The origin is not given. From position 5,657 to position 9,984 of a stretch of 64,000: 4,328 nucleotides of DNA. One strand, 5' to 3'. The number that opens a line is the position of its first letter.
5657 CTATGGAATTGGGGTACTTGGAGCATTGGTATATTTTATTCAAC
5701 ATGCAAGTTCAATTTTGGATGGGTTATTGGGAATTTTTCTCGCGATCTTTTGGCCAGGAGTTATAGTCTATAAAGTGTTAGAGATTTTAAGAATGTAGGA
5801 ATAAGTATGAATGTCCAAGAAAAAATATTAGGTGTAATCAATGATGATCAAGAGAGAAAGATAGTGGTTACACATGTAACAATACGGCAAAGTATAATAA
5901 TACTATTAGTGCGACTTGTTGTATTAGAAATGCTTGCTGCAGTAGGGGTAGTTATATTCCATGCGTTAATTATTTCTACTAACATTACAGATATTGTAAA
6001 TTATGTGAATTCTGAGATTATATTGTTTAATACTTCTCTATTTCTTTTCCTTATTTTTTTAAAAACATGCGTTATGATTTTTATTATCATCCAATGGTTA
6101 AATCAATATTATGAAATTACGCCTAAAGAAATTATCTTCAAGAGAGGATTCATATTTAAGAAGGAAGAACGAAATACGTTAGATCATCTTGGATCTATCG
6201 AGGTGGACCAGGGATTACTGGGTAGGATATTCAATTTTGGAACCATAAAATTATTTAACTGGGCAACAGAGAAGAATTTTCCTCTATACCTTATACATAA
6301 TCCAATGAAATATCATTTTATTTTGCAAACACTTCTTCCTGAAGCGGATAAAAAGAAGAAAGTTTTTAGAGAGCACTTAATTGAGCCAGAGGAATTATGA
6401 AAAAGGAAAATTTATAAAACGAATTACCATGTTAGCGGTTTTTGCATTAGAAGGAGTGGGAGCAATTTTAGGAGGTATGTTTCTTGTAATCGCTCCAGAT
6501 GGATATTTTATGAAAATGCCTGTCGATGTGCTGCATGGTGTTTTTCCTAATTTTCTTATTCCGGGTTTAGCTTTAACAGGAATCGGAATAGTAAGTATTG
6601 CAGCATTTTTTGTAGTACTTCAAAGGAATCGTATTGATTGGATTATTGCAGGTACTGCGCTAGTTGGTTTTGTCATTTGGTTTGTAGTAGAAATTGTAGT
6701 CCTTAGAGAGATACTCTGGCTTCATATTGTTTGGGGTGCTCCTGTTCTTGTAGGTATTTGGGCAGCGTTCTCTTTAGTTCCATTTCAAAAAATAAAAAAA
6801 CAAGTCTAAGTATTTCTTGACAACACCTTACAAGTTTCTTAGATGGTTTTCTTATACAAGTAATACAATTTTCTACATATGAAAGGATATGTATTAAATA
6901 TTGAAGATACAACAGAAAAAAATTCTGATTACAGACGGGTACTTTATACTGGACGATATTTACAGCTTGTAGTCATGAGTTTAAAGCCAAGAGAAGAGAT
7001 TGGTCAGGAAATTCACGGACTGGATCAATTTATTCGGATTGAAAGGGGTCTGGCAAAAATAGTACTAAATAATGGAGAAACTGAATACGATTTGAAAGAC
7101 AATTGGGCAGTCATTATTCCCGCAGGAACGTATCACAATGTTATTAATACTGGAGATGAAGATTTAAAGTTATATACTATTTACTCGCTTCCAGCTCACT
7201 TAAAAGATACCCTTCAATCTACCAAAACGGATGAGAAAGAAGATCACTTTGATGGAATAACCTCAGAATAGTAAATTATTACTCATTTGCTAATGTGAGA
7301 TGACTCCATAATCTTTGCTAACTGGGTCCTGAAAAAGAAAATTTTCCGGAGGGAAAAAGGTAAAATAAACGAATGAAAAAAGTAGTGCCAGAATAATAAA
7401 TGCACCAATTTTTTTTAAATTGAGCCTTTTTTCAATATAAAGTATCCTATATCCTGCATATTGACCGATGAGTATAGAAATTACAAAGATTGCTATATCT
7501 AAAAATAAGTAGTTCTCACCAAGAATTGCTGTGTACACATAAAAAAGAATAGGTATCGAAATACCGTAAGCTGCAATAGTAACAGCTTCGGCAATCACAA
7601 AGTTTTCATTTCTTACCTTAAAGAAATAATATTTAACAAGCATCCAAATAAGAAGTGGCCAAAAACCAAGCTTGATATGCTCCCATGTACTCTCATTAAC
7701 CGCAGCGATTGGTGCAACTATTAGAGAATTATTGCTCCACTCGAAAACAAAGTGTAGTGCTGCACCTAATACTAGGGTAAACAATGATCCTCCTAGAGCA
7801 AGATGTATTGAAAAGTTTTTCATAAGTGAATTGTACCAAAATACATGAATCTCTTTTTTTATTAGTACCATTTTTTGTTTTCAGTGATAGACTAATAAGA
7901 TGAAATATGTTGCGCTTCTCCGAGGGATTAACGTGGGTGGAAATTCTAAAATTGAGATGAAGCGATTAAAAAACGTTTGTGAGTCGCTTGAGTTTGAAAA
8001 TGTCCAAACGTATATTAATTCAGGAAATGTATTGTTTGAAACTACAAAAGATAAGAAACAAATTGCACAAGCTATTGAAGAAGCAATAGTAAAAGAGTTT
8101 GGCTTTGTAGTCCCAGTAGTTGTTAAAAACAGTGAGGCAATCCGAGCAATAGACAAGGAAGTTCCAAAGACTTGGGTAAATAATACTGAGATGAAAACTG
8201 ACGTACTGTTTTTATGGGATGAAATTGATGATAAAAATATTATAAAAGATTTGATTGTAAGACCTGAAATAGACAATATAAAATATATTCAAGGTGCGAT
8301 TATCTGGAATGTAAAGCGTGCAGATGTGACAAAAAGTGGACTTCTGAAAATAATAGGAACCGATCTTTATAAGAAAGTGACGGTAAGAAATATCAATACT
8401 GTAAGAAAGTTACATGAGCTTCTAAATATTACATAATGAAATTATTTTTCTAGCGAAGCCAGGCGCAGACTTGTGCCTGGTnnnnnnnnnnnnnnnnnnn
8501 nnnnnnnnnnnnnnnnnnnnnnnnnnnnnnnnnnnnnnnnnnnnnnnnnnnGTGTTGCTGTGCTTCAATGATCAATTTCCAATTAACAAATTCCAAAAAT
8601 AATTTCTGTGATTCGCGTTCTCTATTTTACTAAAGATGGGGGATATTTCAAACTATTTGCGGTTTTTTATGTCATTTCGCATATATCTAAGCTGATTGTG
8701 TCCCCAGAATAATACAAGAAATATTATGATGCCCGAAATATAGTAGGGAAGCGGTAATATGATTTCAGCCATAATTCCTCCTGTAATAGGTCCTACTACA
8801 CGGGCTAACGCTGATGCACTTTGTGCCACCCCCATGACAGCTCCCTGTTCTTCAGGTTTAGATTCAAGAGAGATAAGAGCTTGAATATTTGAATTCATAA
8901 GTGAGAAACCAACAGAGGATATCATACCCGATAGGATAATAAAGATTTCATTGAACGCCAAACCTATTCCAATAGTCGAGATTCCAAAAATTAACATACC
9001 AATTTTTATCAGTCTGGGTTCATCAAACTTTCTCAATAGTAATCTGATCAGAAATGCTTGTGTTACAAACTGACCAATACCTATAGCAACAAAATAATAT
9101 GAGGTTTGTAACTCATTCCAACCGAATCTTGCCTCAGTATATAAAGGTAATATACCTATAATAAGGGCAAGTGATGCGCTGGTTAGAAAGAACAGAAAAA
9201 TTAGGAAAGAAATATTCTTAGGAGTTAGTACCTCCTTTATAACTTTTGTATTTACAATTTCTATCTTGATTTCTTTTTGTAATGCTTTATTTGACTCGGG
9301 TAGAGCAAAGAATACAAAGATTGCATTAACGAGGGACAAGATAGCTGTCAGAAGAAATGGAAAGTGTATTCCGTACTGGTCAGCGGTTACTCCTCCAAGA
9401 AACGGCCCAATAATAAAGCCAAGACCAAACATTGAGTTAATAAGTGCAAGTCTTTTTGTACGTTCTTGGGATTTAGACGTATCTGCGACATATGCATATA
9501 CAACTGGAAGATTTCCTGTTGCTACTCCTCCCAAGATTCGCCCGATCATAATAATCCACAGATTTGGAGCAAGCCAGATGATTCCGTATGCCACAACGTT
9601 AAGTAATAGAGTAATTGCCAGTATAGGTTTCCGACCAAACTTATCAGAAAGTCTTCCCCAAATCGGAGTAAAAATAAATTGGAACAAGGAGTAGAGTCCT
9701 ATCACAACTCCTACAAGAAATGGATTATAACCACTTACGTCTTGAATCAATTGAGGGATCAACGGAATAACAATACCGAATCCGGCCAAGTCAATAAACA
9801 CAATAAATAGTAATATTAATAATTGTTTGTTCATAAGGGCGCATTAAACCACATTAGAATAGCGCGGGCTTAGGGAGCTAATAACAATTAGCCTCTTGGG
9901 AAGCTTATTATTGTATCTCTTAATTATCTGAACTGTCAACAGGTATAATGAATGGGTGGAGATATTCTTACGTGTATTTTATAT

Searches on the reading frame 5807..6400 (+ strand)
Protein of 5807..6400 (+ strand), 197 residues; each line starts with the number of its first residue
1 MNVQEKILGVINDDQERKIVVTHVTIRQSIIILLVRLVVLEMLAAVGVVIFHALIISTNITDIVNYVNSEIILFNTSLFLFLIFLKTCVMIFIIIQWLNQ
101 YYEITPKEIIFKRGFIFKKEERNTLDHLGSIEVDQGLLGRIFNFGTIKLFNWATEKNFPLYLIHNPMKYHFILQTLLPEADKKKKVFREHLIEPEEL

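Call 13: search_protein_families(library=pfam, proteins=[window:5807-6400:+], max_evalue=0.001)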
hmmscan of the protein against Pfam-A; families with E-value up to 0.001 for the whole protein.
window:5807-6400:+ (197 aa): 1 family
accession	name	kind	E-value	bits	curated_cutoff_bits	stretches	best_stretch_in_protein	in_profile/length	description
PF03703.20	bPH_2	-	5.5e-09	36.6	22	1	97-150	1-54/78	Bacterial PH domain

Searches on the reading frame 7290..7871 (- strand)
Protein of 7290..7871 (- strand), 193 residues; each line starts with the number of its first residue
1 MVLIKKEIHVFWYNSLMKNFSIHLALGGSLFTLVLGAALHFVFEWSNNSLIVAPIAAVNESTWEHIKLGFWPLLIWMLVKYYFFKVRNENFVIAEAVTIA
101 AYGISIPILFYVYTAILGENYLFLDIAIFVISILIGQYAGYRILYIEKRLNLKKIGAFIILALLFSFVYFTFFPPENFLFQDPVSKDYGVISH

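Call 13: search_protein_families(library=pfam, proteins=[window:7290-7871:-], max_evalue=0.001)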
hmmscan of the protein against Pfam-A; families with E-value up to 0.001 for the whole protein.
window:7290-7871:- (193 aa): 1 family
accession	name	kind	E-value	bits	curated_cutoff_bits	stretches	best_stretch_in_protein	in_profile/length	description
PF20122.4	DUF6512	-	1.2e-29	104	26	1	32-190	20-181/181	Family of unknown function (DUF6512)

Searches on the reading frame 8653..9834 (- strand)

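Call 13: search_protein_families(library=pfam, proteins=[window:8653-9834:-], max_evalue=0.001)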
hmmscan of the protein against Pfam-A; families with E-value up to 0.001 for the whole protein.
window:8653-9834:- (393 aa): 6 families
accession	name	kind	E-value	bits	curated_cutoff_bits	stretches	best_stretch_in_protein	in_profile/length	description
PF07690.21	MFS_1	-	4.1e-77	259.9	33.4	2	8-349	1-347/347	Major Facilitator Superfamily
PF12832.13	MFS_1_like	-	1.9e-15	57.2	25.2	1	10-357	6-363/373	MFS_1 like family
PF00083.30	Sugar_tr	-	4.5e-14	52.6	22.3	1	40-200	47-212/452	Sugar (and other) transporter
PF06779.20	MFS_4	-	1.8e-08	34.5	26.3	1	15-172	202-360/364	Uncharacterised MFS-type transporter YbfB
PF05977.19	MFS_3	-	1.4e-07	30.8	27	1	22-185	237-403/524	Transmembrane secretion effector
PF05631.20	MFS_5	-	9.8e-06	25.1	25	1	53-295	83-330/356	Sugar-tranasporters, 12 TM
